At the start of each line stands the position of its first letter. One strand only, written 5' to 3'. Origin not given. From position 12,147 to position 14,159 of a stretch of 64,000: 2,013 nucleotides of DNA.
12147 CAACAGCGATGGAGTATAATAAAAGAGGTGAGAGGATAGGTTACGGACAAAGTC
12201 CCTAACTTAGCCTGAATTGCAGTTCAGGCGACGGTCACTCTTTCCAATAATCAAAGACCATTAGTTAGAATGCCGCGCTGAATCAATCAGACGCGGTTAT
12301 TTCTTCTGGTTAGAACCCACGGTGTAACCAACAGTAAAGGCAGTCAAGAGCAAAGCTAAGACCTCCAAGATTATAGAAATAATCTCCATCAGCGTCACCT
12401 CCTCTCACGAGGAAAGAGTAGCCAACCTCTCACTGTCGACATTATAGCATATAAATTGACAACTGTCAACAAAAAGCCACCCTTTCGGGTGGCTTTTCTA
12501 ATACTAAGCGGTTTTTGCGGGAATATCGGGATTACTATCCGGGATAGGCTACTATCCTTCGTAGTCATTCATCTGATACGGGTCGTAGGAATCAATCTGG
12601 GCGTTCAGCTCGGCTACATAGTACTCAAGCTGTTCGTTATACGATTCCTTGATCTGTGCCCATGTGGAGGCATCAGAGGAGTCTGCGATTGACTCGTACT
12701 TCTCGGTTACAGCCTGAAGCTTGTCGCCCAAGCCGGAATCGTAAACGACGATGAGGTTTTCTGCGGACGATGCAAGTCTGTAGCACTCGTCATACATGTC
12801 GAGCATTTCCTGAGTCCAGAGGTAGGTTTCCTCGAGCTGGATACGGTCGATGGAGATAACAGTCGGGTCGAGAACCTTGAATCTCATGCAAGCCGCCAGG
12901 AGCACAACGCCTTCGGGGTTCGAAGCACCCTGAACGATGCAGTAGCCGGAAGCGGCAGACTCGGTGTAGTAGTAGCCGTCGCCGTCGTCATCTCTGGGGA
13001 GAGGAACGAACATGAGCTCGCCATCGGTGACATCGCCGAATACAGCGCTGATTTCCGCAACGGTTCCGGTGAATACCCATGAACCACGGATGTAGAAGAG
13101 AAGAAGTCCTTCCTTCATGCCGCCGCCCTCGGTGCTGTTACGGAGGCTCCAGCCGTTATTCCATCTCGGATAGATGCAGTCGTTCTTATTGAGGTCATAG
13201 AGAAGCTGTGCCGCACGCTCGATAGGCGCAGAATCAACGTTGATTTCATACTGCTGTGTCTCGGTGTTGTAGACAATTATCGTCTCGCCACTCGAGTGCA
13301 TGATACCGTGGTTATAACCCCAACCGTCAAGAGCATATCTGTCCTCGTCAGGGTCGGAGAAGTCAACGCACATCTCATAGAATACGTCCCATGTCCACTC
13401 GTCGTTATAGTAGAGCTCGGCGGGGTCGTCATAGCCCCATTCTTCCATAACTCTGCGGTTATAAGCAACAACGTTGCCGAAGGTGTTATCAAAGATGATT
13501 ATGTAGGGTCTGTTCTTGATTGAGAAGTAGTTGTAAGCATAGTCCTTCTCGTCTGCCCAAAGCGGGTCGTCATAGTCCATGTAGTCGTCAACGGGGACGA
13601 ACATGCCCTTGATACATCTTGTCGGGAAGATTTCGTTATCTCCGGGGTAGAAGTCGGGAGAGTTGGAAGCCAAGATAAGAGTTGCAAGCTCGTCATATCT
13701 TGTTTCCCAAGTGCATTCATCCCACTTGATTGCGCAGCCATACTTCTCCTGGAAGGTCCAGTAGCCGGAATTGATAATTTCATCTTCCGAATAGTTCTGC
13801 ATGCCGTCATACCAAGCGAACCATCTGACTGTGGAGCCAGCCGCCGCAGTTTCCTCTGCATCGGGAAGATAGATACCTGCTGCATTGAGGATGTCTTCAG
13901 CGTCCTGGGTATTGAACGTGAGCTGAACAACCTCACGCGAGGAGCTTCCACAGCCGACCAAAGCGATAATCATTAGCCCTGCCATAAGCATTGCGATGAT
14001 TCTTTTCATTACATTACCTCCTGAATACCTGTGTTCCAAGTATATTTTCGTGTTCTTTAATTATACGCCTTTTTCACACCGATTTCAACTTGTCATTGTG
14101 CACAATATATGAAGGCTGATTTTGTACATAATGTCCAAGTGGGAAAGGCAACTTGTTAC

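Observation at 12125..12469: Candidate type I toxin-antitoxin locus 1 hidden in an apparently empty intergenic gap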

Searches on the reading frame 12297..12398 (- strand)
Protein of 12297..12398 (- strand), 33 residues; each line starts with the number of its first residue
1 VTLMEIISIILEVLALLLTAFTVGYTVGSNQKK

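Call 12: find_encoding_contigs(protein=window:12297-12398:-, flank=3000, max_places=10)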
Protein window:12297-12398:- (33 aa): no gene with exactly this product is on record in the collection.

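Call 28: search_protein_families(library=pfam, max_evalue=10, proteins=[window:12300-12389:-])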
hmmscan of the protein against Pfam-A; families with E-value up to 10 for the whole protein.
seq(30 aa): 0 families

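Call 29: search_protein_families(library=ncbifam, max_evalue=10, proteins=[window:12300-12389:-])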
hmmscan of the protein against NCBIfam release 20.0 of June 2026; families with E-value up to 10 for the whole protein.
seq(30 aa): 0 families

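Call 42: search_protein_families(library=phrogs, max_evalue=10, proteins=[window:12300-12389:-])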
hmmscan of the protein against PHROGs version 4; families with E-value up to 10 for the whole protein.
seq(30 aa): 3 families
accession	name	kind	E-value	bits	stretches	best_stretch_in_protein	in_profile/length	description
phrog_1026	-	lysis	0.13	13.5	1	2-28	9-35/85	Rz-like spanin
phrog_17486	-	unknown function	0.16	12.6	1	2-29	5-32/161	-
phrog_26748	-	unknown function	0.19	12.5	1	3-26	9-31/54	-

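Call 46: search_protein_representatives(alignment_id=A1)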
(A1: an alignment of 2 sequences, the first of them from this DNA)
Query: 2 sequences, 30 profile positions. Proteins with E-value up to 0.001 (for the whole library): 8; up to 1e-10: 0; up to 1e-30: 0. The best 8 are listed.
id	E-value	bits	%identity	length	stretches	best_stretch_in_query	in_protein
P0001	7.1e-09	51.3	-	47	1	1-30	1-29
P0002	1.2e-08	50.5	-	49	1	1-30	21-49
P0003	1.9e-08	49.9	-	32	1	1-28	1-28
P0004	4.1e-08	48.9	-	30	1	1-30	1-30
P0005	8.9e-07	44.6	-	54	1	1-30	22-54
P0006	2.2e-04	37.0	-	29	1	1-30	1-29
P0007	7.2e-04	35.4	-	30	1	1-29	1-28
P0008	7.4e-04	35.3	-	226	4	5-20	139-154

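Call 48: find_encoding_contigs(protein=P0007, flank=2000, max_places=6)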
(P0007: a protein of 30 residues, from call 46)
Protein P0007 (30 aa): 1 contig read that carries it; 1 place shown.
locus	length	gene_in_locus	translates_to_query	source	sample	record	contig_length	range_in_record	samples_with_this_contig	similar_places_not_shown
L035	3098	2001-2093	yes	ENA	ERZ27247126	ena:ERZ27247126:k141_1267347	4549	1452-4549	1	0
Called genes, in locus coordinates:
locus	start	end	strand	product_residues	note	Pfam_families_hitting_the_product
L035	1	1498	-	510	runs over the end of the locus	PF05496:RuvB_N (faint), PF13177:DNA_pol3_delta2, PF00004:AAA, PF13401:AAA_22 (weak), PF22608:DNAX_ATPase_lid, PF12169:DNA_pol3_gamma3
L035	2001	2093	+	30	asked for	-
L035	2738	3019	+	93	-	-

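Call 51: find_encoding_contigs(protein=P0003, flank=2000, max_places=6)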
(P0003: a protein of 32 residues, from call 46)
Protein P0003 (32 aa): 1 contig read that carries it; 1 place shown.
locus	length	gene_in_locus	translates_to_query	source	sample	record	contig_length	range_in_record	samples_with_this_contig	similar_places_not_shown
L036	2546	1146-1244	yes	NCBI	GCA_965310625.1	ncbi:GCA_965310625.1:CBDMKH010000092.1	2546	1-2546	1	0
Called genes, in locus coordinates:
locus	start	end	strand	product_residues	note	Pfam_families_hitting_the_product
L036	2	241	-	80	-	?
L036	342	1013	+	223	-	PF00702:Hydrolase, PF12710:HAD (weak), PF13419:HAD_2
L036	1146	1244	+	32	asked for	-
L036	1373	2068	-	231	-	PF20456:DUF6709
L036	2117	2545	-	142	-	?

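Call 52: find_encoding_contigs(protein=P0004, flank=2000, max_places=6)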
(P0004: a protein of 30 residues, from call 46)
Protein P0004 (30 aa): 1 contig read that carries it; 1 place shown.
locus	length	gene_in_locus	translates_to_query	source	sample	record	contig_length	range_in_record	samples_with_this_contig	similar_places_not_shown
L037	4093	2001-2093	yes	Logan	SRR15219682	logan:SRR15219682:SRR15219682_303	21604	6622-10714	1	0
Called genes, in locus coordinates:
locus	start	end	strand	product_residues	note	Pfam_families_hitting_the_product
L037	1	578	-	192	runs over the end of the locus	PF06908:YpsA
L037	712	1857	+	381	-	PF01168:Ala_racemase_N, PF00842:Ala_racemase_C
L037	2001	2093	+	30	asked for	-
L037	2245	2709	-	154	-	PF04892:VanZ-LLP1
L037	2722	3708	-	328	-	PF03816:LytR_cpsA_psr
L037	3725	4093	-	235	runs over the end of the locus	-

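Call 58: find_related_loci(query=A6, collection=metagenome_contigs, flank=1200)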
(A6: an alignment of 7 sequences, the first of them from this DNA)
Query A6 (30 aa) in metagenome_contigs; peptide patterns used: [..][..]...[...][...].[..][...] (x = any residue, [..] = any of these).
109 stretches matched a pattern; 7 encode a relative of the query (tblastn E <= 1e-3); 7 distinct loci.
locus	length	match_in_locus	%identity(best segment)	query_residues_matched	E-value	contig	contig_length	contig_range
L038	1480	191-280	87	1-30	5e-15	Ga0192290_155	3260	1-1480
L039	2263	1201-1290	87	1-30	5e-15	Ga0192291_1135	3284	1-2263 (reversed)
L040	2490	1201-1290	80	1-30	5e-14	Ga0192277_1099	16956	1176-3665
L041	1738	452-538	72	1-29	1e-11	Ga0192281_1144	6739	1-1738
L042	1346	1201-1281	52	4-30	5e-7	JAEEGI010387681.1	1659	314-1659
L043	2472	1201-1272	54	7-30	8e-7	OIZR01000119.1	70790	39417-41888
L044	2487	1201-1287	55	4-30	6e-6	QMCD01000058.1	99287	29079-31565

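Call 68: search_dna_similar(query=window:12300-12389:-, collection=phages, mode=protein, max_evalue=10, max_rows=10)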
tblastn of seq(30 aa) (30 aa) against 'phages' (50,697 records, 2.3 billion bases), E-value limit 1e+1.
Records with a match: 1; places in all: 1; records where one place covers at least 80% of the query: 1.
Best place of each record, by identity: <60% 1.
By first word of the organism name: Bacteriophage 1.
By host as written in the record: - 1.
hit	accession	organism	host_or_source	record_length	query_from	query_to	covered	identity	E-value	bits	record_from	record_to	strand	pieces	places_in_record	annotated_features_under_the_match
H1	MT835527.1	Bacteriophage sp.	human fecal samples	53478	6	30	83%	44.0%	2e+0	29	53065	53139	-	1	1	record has no annotation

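Call 69: search_dna_similar(query=window:12300-12389:-, collection=plasmids, mode=protein, max_evalue=10, max_rows=10)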
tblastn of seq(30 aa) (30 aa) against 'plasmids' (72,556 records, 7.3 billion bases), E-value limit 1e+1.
Records with a match: 2; places in all: 2; records where one place covers at least 80% of the query: 2.
Best place of each record, by identity: <60% 2.
By first word of the organism name: Lachnospira 1; [Eubacterium] 1.
By predicted mobility (MOB-suite, as given by PLSDB): non-mobilizable 2.
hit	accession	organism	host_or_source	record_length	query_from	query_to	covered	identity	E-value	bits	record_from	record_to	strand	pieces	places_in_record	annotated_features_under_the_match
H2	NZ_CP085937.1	Lachnospira eligens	-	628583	6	30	83%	40.0%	6e+0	29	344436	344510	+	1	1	none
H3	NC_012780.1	[Eubacterium] eligens ATCC 27750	-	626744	6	30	83%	40.0%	6e+0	29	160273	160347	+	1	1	none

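Call 70: get_annotated_region(hit=H3, flank=700)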
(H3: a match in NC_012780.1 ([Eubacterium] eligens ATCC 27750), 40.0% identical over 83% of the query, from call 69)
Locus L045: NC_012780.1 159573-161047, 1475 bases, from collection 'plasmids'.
description: [Eubacterium] eligens ATCC 27750 plasmid unnamed, complete sequence
organism: [Eubacterium] eligens ATCC 27750 (NCBI taxid 515620)
taxonomy: Bacteria; Bacillota; Clostridia; Lachnospirales; Lachnospiraceae; Lachnospira; Lachnospira eligens; [Eubacterium] eligens ATCC 27750
host: -; source: -; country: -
typing (MOB-suite, as given by PLSDB): non-mobilizable; replicon rep_cluster_238
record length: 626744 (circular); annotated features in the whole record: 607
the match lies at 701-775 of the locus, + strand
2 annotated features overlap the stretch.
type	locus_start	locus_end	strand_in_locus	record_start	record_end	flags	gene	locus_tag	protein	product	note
CDS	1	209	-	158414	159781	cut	-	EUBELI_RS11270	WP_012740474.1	MATE family efflux transporter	GO:0009410 - response to xenobiotic stimulus [Evidence IEA]; GO:0006855 - xenobiotic transmembrane transport [Evidence ...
CDS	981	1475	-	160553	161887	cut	-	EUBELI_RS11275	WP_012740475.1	MATE family efflux transporter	-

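Call 71: get_annotated_region(hit=H1, flank=500)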
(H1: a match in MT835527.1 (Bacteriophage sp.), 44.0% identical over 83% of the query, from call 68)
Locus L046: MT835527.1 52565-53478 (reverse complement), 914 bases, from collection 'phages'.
description: UNVERIFIED: Bacteriophage sp. clone scaffold_99 genomic sequence.
organism: Bacteriophage sp. (NCBI taxid 38018)
taxonomy: Viruses
host: -; source: human fecal samples; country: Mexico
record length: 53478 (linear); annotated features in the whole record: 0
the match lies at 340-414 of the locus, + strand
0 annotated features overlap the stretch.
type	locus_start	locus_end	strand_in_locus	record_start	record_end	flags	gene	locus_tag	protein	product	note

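Call 87: list_cluster_members(proteins=[P0001, P0002, P0003, P0004, P0005, P0006, P0007, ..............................])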
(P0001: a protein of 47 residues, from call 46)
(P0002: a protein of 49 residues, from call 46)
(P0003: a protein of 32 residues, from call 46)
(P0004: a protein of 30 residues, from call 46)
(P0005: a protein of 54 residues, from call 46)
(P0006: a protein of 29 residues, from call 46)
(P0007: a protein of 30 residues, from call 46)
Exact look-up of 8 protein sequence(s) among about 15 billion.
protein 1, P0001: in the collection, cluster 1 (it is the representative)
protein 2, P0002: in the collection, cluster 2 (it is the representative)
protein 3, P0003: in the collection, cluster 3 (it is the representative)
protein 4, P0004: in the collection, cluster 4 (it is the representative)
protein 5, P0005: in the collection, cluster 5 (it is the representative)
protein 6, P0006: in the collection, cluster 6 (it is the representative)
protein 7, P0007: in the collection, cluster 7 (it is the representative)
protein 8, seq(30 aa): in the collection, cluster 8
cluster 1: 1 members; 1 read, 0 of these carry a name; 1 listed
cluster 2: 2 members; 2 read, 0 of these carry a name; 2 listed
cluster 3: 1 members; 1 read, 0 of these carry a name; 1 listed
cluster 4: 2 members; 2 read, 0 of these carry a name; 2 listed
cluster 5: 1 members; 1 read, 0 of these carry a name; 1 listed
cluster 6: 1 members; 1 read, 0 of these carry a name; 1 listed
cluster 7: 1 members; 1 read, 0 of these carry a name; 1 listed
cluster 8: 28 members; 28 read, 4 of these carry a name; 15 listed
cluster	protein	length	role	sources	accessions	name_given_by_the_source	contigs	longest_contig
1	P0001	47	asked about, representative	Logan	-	-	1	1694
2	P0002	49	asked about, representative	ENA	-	-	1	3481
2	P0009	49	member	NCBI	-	-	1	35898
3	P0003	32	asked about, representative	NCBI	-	-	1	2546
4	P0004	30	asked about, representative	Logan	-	-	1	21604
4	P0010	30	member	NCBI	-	-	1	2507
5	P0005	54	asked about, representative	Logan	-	-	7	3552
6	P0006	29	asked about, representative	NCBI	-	-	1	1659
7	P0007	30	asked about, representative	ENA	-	-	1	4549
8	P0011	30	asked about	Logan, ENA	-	-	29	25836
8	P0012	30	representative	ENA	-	-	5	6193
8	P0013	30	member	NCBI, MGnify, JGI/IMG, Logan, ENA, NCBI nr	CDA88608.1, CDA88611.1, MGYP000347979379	uncharacterized protein BN547_00646 [Clostridium sp. CAG:230] | hypothetical protein | uncharacterized protein BN547_00643 [Clostridium sp. CAG:230]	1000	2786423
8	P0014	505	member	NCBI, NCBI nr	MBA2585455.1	MAG: hypothetical protein H0U99_03110, partial [Chthoniobacterales bacterium] | hypothetical protein [Chthoniobacterales bacterium]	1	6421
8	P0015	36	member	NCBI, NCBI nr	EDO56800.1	hypothetical protein CLOL250_02488 [Clostridium sp. L2-50]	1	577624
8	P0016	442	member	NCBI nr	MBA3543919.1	cache domain-containing protein [Chthoniobacterales bacterium]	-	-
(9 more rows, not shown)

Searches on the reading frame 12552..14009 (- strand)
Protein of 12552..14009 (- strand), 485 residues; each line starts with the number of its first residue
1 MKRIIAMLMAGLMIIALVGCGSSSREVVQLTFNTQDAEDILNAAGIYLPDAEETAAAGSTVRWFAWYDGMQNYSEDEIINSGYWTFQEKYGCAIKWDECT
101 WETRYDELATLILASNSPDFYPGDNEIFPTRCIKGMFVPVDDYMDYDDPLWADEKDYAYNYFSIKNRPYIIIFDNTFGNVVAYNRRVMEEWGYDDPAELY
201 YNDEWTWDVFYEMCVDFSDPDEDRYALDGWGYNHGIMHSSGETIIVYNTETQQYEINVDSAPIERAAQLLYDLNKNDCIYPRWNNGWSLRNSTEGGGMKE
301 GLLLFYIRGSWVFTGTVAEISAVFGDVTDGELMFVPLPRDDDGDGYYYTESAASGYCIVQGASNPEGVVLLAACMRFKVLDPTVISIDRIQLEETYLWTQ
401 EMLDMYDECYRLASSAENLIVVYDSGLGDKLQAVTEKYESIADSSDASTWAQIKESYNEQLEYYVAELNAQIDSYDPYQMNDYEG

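Call 17: find_encoding_contigs(protein=window:12552-14009:-, flank=3000, max_places=10)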
Protein window:12552-14009:- (485 aa): no gene with exactly this product is on record in the collection.

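Call 80: search_protein_families(library=pfam, proteins=[window:12552-14009:-])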
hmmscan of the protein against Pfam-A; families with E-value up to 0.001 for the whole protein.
window:12552-14009:- (485 aa): 1 family
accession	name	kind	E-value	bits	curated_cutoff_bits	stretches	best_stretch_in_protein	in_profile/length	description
PF13416.11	SBP_bac_8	-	8.1e-08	32.8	27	1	85-366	5-233/279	Bacterial extracellular solute-binding protein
